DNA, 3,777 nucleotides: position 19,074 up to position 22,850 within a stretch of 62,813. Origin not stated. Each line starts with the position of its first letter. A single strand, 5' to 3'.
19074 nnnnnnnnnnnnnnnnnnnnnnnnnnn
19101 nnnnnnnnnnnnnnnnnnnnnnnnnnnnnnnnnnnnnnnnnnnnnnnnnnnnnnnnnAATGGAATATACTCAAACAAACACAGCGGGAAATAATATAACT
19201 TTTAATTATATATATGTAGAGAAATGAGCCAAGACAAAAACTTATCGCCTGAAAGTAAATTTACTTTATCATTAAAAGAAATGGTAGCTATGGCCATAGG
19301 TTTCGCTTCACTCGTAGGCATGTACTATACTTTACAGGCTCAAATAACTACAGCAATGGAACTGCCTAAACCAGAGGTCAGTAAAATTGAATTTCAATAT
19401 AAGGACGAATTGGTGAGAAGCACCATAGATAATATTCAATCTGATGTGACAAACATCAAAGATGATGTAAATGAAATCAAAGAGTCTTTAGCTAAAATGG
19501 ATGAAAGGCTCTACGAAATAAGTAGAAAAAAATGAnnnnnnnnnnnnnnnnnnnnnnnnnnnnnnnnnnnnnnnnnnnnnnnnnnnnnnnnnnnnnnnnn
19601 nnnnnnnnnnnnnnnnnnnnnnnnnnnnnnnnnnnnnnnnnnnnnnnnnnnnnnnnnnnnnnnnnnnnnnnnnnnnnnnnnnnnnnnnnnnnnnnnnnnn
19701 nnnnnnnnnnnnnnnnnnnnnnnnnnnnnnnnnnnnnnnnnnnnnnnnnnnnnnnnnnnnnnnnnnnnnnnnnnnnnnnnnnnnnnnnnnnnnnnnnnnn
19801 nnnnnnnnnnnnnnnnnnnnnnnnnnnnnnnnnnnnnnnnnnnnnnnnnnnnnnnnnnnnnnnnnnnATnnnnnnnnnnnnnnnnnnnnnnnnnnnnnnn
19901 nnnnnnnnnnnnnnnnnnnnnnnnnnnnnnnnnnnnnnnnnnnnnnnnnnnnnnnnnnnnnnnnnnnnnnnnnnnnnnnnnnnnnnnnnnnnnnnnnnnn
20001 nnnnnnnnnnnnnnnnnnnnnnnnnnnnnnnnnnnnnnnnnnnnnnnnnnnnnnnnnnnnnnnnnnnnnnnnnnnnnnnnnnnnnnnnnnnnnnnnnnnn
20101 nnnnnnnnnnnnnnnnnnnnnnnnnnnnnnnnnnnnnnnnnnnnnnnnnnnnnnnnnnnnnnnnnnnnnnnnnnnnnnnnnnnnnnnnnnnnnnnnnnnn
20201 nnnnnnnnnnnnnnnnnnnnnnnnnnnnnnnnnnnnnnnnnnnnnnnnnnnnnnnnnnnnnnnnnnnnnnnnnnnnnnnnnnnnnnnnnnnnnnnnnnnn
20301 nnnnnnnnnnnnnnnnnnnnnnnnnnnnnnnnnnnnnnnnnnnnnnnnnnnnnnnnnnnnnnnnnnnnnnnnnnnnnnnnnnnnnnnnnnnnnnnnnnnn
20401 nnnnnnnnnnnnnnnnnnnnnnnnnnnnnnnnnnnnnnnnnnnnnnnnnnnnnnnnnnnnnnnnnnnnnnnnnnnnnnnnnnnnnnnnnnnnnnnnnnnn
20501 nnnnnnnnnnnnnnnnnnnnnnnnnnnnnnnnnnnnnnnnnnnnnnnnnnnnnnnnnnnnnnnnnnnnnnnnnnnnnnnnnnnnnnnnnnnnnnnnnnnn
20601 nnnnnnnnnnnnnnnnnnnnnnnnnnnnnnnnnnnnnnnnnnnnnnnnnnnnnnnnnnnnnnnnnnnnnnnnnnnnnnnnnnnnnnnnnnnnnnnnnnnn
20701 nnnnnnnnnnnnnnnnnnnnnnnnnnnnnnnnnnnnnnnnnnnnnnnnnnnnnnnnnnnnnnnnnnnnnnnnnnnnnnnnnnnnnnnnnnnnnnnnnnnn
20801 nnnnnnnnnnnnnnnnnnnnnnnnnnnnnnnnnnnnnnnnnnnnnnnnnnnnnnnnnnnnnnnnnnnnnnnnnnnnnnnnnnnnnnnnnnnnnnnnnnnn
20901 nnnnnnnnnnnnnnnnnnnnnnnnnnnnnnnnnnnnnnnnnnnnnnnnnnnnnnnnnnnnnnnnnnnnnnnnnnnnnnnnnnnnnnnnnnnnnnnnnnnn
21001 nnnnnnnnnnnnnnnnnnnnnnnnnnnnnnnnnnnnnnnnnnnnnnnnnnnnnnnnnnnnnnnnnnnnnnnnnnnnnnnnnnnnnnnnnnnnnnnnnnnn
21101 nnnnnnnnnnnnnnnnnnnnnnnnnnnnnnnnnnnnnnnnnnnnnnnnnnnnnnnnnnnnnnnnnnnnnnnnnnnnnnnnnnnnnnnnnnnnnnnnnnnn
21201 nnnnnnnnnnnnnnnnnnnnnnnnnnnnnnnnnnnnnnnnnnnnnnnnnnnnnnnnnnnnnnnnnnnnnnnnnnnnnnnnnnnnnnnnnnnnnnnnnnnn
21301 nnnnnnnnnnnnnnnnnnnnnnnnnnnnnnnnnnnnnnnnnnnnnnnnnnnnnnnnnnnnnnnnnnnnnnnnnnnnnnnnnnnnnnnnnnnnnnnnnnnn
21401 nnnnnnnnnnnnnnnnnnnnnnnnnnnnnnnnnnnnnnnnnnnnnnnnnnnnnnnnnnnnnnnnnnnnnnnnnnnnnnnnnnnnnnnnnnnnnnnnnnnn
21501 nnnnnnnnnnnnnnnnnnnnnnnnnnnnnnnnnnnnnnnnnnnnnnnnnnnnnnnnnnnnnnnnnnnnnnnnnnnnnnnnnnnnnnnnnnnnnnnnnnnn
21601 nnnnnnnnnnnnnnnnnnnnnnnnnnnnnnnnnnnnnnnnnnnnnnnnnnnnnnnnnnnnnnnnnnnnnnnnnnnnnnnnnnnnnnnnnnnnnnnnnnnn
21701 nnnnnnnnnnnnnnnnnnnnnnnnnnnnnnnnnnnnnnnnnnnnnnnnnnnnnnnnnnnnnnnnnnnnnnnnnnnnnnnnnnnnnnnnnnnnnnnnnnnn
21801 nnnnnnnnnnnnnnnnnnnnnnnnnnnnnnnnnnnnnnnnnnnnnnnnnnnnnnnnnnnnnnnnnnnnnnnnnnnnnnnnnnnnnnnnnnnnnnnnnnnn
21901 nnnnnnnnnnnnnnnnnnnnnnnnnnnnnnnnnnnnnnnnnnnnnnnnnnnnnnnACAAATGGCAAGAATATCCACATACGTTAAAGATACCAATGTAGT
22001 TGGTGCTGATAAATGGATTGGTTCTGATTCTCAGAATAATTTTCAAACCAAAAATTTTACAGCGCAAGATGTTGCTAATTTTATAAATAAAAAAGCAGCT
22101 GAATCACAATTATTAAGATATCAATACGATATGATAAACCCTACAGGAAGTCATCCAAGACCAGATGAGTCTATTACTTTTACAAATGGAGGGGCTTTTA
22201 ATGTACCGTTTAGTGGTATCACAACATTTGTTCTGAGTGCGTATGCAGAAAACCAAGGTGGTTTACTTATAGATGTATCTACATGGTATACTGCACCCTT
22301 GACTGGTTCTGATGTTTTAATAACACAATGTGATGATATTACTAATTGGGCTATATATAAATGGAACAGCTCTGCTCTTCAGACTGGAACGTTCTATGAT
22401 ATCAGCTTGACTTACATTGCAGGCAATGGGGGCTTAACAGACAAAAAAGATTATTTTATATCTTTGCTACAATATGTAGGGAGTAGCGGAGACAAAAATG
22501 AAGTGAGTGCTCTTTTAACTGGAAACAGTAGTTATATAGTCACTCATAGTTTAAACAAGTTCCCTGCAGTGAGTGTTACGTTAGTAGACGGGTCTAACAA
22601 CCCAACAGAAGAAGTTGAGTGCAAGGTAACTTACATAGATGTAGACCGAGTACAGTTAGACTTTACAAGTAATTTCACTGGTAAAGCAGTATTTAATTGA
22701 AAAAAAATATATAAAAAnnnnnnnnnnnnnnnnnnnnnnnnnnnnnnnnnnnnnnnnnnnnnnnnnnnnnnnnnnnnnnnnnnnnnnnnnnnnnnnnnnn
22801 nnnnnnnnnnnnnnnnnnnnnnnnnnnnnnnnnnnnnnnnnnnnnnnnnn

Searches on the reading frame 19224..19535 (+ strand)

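Call 72: search_protein_families(library=phrogs, proteins=[window:19224-19535:+], max_evalue=0.001)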
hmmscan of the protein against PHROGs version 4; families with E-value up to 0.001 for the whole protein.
window:19224-19535:+ (103 aa): 3 families
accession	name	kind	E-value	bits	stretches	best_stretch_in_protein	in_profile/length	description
phrog_473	-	head and packaging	0.0003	22.2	1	59-92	36-70/75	virion structural protein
phrog_1863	-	unknown function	0.00037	21.3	1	57-100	35-78/97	-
phrog_19043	-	unknown function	0.00083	20.7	0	19-92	8-78/99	-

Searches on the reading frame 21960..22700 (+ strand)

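Call 72: search_protein_families(library=phrogs, proteins=[window:21960-22700:+], max_evalue=0.001)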
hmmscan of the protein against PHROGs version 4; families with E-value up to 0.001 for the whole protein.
window:21960-22700:+ (246 aa): 3 families
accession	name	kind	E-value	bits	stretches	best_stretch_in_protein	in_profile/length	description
phrog_30556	-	unknown function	1.2e-06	29.9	1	187-245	105-158/159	-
phrog_34633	-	unknown function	9.6e-06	26.5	1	177-246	188-252/252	-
phrog_10272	-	unknown function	6.9e-05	23.6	1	188-246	147-200/200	-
